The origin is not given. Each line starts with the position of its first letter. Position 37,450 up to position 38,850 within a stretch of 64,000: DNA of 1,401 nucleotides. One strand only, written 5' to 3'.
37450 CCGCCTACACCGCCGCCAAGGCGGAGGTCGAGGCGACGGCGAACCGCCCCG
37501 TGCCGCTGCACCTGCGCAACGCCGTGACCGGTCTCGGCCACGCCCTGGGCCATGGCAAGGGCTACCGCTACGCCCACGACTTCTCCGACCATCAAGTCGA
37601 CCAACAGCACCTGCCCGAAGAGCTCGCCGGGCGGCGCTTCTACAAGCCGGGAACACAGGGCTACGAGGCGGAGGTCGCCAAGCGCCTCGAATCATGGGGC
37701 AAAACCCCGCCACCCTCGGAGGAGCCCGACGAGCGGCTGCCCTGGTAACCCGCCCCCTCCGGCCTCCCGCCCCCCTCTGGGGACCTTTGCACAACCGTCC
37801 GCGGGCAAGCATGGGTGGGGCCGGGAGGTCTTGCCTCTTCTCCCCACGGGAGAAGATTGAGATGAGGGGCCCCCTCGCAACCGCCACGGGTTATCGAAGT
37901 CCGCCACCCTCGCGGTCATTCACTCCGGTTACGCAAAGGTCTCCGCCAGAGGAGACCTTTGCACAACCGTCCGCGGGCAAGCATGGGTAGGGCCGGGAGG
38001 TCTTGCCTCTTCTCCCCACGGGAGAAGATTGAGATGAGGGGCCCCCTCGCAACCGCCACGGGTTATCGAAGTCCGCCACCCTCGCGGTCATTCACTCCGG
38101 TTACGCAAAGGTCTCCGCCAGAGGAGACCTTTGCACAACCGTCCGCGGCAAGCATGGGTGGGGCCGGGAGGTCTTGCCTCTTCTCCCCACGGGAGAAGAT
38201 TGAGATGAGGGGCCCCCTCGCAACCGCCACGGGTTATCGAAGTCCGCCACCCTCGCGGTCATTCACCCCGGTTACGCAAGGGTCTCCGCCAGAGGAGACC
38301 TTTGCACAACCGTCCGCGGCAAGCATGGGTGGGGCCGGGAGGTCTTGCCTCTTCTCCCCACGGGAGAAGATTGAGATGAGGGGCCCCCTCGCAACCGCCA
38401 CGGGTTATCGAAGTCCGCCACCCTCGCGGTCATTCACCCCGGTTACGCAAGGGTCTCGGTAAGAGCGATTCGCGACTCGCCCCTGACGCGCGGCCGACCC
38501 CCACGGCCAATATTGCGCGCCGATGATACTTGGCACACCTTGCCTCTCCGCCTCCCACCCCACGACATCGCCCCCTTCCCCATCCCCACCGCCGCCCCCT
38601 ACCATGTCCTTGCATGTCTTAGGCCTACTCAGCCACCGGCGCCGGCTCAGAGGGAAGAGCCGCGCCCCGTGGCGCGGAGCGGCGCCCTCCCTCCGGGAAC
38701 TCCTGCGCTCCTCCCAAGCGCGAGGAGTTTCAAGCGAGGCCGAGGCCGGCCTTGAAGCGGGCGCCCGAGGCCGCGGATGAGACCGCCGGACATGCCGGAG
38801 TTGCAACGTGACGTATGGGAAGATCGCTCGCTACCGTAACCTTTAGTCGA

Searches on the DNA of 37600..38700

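Call 75: search_rna_families(source=window, start=37600, end=38700, threshold=evalue, max_evalue=1)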
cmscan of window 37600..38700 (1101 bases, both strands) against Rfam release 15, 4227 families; matches with E-value up to 1: 2.
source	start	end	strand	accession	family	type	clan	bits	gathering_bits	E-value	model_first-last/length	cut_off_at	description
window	38082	38318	-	RF04168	MIR839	Gene; miRNA;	-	18.4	200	0.59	1-267/267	no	MIR839 microRNA precursor family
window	37829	38061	-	RF01752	psaA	Cis-reg;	-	15.2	50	0.64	1-197/197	no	psaA RNA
